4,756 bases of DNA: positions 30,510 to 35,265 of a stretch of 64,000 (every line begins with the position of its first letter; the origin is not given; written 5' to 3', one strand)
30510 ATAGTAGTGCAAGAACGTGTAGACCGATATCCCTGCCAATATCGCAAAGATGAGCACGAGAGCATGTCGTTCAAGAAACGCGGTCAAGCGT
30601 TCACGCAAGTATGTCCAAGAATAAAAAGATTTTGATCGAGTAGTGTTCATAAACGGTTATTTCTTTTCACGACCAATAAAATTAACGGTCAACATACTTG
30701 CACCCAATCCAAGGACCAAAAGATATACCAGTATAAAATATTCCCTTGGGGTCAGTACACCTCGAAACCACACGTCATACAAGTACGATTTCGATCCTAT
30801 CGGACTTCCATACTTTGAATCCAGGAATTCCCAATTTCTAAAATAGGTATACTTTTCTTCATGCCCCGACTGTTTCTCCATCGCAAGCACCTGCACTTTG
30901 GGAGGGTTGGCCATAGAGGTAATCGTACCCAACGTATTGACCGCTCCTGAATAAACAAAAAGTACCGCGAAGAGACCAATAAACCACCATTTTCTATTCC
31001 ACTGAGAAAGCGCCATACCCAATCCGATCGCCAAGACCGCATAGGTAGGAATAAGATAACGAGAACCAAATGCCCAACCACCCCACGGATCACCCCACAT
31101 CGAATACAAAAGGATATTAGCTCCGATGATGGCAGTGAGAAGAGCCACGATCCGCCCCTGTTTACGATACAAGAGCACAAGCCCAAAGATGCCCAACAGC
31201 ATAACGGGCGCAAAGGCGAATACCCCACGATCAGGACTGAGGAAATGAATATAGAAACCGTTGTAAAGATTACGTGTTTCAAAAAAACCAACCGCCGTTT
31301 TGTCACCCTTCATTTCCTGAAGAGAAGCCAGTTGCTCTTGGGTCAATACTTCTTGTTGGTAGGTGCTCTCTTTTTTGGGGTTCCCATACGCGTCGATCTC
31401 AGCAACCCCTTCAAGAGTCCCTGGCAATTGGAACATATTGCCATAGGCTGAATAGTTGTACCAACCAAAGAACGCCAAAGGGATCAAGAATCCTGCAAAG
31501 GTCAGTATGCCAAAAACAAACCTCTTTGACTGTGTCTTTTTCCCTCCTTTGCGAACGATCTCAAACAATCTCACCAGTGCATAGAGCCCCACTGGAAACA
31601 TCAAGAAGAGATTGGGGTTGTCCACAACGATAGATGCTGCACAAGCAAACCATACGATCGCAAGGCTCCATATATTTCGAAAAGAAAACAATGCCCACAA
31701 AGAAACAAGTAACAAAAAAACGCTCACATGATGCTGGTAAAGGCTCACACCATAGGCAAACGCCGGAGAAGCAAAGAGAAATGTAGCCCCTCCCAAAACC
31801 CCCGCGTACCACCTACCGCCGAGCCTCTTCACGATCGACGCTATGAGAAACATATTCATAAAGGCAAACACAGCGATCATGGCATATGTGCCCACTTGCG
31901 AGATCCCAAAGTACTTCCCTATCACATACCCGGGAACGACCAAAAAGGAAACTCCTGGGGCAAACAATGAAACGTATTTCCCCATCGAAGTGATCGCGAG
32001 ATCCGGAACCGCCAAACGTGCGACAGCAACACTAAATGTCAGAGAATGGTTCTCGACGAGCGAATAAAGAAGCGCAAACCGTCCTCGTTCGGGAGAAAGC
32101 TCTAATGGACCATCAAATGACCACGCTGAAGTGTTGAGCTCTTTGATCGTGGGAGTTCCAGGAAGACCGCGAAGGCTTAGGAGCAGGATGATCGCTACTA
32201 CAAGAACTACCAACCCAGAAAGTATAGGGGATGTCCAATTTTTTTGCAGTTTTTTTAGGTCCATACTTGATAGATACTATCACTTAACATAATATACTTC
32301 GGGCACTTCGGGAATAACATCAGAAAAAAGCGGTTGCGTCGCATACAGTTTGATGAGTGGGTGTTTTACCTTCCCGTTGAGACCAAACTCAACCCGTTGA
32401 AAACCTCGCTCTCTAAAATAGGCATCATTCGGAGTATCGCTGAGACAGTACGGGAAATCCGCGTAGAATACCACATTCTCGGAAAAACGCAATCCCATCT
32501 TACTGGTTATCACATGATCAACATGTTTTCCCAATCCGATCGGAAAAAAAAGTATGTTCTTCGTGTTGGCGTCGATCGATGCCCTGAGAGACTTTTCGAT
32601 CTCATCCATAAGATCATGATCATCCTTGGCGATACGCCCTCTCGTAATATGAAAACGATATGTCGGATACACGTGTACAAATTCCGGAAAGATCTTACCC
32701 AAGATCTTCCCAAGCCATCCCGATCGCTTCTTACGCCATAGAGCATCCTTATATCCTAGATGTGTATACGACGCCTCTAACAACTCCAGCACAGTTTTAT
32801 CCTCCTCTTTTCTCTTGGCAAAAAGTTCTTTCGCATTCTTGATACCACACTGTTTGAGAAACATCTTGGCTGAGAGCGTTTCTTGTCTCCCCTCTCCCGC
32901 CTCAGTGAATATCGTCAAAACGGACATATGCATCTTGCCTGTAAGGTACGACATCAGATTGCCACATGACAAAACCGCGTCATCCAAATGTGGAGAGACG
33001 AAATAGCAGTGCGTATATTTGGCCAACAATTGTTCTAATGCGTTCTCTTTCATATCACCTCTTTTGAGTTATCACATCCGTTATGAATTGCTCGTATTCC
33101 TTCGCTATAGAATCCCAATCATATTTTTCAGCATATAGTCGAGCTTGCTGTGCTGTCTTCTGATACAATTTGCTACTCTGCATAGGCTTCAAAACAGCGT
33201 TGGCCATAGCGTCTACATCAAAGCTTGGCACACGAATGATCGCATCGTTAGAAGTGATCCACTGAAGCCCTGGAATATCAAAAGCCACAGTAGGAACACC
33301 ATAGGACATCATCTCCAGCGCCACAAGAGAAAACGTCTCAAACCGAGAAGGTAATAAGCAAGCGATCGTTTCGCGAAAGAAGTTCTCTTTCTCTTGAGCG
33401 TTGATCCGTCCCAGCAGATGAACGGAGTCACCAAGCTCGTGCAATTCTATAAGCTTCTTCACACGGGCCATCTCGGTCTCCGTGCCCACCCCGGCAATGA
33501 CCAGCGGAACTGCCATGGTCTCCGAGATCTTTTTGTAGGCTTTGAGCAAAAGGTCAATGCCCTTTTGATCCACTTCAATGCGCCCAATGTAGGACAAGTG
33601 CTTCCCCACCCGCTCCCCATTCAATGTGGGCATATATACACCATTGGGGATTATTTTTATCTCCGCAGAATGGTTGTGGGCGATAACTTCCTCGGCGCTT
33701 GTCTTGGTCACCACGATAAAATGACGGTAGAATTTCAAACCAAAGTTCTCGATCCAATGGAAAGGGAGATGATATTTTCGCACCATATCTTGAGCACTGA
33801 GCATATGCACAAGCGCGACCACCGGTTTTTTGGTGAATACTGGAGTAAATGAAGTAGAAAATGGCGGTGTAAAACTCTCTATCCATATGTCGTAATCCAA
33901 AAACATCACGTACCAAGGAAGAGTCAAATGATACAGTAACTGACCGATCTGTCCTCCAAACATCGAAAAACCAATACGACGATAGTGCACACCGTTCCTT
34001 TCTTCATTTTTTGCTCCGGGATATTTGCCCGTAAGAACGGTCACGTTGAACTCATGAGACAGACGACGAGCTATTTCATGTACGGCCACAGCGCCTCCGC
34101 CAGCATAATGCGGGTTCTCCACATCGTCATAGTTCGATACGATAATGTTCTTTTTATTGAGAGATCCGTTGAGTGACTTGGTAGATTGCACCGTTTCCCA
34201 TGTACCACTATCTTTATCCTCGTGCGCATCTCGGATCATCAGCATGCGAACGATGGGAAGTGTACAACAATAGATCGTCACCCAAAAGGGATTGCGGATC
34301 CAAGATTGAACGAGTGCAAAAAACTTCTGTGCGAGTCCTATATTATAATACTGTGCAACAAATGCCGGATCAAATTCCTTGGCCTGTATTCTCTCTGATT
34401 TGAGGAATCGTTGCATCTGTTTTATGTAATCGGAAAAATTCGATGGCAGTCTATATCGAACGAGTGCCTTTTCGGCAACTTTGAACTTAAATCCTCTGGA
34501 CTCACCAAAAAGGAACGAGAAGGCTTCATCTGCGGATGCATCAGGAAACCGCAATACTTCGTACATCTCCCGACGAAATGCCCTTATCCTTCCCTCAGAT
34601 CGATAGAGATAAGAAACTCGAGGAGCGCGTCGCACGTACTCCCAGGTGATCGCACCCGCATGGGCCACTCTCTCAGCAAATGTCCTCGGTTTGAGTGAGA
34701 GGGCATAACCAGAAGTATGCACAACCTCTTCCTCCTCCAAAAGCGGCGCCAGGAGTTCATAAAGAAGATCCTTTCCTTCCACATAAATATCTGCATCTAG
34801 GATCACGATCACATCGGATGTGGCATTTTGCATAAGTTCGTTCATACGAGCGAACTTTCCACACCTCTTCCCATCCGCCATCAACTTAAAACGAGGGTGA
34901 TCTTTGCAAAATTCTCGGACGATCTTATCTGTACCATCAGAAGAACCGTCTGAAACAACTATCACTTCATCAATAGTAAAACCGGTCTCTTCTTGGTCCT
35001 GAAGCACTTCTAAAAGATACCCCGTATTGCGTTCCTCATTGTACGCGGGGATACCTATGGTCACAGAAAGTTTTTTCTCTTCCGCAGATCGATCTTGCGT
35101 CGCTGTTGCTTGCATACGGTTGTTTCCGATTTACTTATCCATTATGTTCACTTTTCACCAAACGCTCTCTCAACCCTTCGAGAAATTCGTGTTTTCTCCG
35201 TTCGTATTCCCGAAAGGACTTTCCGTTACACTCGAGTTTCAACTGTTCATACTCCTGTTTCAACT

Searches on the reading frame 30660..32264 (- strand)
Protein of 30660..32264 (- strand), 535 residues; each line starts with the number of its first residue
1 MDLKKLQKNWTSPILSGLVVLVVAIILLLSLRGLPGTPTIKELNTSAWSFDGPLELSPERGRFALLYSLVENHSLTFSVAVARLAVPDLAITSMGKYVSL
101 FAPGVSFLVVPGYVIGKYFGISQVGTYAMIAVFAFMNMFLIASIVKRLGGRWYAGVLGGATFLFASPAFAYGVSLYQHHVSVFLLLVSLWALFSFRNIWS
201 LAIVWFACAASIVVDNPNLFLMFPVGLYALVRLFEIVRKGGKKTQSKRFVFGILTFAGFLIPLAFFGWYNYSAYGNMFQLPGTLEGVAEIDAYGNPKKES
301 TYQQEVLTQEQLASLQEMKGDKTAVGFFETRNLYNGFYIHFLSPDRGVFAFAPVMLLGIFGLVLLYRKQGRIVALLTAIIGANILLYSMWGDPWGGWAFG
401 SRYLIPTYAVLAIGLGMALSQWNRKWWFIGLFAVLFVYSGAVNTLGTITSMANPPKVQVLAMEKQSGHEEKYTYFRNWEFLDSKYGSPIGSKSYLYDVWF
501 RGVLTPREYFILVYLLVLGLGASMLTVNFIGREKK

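Call 7: search_protein_families(library=pfam, proteins=[window:30660-32264:-], max_evalue=0.001)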
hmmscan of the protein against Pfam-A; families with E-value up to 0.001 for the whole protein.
window:30660-32264:- (535 aa): 0 families

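Call 14: search_protein_families(library=ncbifam, proteins=[window:30660-32264:-], max_evalue=0.01)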
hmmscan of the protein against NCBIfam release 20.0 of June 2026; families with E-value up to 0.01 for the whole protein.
window:30660-32264:- (535 aa): 1 family
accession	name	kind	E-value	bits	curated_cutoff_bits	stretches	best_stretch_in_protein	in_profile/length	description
NF047440.1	LA3751_2_3_fam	subfamily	1.5e-12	47.1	200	2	343-449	278-388/460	LA_3751/LA_3752 family putative glycosyltransferase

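Call 32: search_protein_families(library=pfam, proteins=[window:30660-32264:-], max_evalue=10)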
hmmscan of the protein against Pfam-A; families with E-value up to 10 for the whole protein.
window:30660-32264:- (535 aa): 0 families

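Call 52: search_protein_families(library=pfam, alignment_id=A4, max_evalue=10)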
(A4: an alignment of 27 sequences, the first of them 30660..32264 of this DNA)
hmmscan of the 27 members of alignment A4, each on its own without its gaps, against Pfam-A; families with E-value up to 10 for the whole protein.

A. member 1, window:30660-32264:- (535 aa): 0 families

B. families by the number of members that match (of 27 scanned): 19 families
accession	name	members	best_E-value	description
PF13231.12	PMT_2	2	0.00051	Dolichyl-phosphate-mannose-protein mannosyltransferase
PF11028.14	TMEM260-like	2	0.08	Protein O-mannosyl-transferase TMEM260-like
PF02366.24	PMT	1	0.0004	Dolichyl-phosphate-mannose-protein mannosyltransferase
PF14985.11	TM140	1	0.012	TM140 protein family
PF09446.15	VMA21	1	0.028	VMA21-like domain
PF12841.12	YvrJ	1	0.047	YvrJ protein family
PF00746.26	Gram_pos_anchor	1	0.095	LPXTG cell wall anchor motif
PF19149.5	DUF5831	1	0.13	Family of unknown function (DUF5831)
PF17359.7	DUF5385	1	0.13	Family of unknown function (DUF5385)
PF16251.10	bCoV_NAB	1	0.14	Betacoronavirus nucleic acid-binding (NAB)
PF17248.7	DUF5317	1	0.15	Family of unknown function (DUF5317)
PF10717.14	ODV-E18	1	0.2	Occlusion-derived virus envelope protein ODV-E18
PF09813.14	Coa3_cc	1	0.27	Cytochrome c oxidase assembly factor 3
PF09852.15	DUF2079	1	0.39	Predicted membrane protein (DUF2079)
PF19470.4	DUF6007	1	0.45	Family of unknown function (DUF6007)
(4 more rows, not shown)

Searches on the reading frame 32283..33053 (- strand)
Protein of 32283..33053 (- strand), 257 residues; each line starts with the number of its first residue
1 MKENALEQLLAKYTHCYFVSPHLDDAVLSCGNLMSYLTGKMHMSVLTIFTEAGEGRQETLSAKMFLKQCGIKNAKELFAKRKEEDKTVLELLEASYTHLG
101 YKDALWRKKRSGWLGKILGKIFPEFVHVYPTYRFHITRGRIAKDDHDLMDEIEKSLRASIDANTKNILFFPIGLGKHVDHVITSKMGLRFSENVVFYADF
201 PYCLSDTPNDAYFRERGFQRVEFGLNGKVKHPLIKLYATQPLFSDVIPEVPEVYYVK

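Call 7: search_protein_families(library=pfam, proteins=[window:32283-33053:-], max_evalue=0.001)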
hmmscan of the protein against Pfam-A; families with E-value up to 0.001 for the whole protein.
window:32283-33053:- (257 aa): 1 family
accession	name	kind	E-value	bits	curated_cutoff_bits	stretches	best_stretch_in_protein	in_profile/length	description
PF02585.22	PIG-L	-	3.1e-13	50.8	28.2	1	18-188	2-126/129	GlcNAc-PI de-N-acetylase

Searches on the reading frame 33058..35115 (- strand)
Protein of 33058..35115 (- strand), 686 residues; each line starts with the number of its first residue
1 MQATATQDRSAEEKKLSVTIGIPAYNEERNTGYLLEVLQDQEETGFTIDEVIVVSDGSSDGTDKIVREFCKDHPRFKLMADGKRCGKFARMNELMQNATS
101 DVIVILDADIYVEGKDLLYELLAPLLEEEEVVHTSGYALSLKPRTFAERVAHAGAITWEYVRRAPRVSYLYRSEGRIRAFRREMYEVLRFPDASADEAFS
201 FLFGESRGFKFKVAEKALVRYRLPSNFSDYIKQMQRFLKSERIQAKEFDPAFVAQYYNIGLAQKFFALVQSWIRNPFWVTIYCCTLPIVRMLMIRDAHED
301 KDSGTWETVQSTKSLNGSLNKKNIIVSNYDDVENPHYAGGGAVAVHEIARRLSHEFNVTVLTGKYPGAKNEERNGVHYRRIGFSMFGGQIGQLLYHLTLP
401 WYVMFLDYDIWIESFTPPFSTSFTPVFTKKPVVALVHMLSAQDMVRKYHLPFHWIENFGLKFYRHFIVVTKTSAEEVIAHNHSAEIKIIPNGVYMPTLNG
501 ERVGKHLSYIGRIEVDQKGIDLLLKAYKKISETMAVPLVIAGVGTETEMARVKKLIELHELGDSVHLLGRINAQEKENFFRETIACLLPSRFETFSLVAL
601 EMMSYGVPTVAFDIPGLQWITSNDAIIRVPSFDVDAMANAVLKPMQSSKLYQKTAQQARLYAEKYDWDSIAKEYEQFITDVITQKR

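Call 7: search_protein_families(library=pfam, proteins=[window:33058-35115:-], max_evalue=0.001)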
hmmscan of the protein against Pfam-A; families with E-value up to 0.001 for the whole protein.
window:33058-35115:- (686 aa): 10 families
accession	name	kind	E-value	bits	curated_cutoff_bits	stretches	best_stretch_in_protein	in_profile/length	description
PF00534.26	Glycos_transf_1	-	2e-25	89.8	26.4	1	508-659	19-170/172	Glycosyl transferases group 1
PF13692.12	Glyco_trans_1_4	-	1e-24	87.9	27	1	505-643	2-138/142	Glycosyl transferases group 1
PF00535.33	Glycos_transf_2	-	1e-21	78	23.3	1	19-148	1-127/168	Glycosyl transferase family 2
PF13439.12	Glyco_transf_4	-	6.8e-15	55.9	28.5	1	339-493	2-166/170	Glycosyltransferase Family 4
PF13641.12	Glyco_tranf_2_3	-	2.6e-12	47.7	27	1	18-236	3-226/230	Glycosyltransferase like family 2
PF20706.3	GT4-conflict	-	1e-08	35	26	1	505-669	198-380/385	Family 4 Glycosyltransferase in conflict systems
PF13579.12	Glyco_trans_4_4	-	7.8e-06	26.8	29.7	1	339-492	1-158/158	Glycosyl transferase 4-like domain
PF13506.12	Glyco_transf_21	-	7e-05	22.8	21.7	1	87-184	18-113/174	Glycosyl transferase family 21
PF13704.12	Glyco_tranf_2_4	-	0.00013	22.8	27.5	1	33-109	6-81/98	Glycosyl transferase family 2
PF10111.15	Glyco_tranf_2_2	-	0.00026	21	27.3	1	22-113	4-95/276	Glycosyltransferase like family 2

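Call 14: search_protein_families(library=ncbifam, proteins=[window:33058-35115:-], max_evalue=0.01)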
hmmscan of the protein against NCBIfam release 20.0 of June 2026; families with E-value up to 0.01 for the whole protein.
window:33058-35115:- (686 aa): 51 families (the best 25 are shown)
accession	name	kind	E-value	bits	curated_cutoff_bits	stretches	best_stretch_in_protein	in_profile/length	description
TIGR03999.1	thiol_BshA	equivalog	6.9e-19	68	273.7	1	518-682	212-374/375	N-acetyl-alpha-D-glucosaminyl L-malate synthase BshA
TIGR04157.1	glyco_rSAM_CFB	subfamily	3e-16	59.4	400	1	509-677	232-405/406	TIGR04157 family glycosyltransferase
NF046085.1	XrtY_assoc_Gly1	equivalog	4.5e-15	55.4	400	1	462-683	160-386/387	XrtY-associated glycosyltransferase XYAG1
NF041876.1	EPS_EpsE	equivalog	1.3e-14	54.3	400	1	506-662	216-376/389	exopolysaccharide biosynthesis GT4 family glycosyltransferase EpsE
NF038295.1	EPS_HpsP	equivalog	8.3e-14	51.4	550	1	507-676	210-382/388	hormogonium polysaccharide biosynthesis glycosyltransferase HpsP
TIGR04047.1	MSMEG_0565_glyc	hypoth_equivalog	1e-13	51.1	259.85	1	500-673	189-366/373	MSMEG_0565 family glycosyltransferase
TIGR03937.1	PgaC_IcaA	equivalog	1.3e-13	50.8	422.3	1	7-132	36-157/407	poly-beta-1,6-N-acetyl-D-glucosamine synthase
NF047881.1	glyco_SdgB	exception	1.8e-13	50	800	1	527-678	343-493/496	serine-aspartate repeat adhesin O-glycosyltransferase SdgB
NF012028.0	PRK15484.1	subfamily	7.7e-13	48.3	618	1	498-680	187-377/380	lipopolysaccharide N-acetylglucosaminyltransferase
NF041010.1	glycosy_Agl16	equivalog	9.6e-13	47.7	575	1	454-675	125-345/352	glycosylation protein Agl16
TIGR03449.1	mycothiol_MshA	equivalog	3.4e-12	46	462.5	1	507-681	223-403/406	D-inositol-3-phosphate glycosyltransferase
NF010496.0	PRK13915.1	equivalog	6.8e-12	45.1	262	1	11-136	26-153/307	glucosyl-3-phosphoglycerate synthase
TIGR02095.1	glgA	subfamily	3e-11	42.7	328.45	1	507-676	297-472/477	glycogen/starch synthase, ADP-glucose type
TIGR02149.1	glgA_Coryne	subfamily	5.5e-11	42.2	302.4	1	502-676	202-385/391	glycogen synthase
NF038302.1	EPS_HpsE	equivalog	8e-11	41.5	300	1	17-111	2-98/307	hormogonium polysaccharide biosynthesis glycosyltransferase HpsE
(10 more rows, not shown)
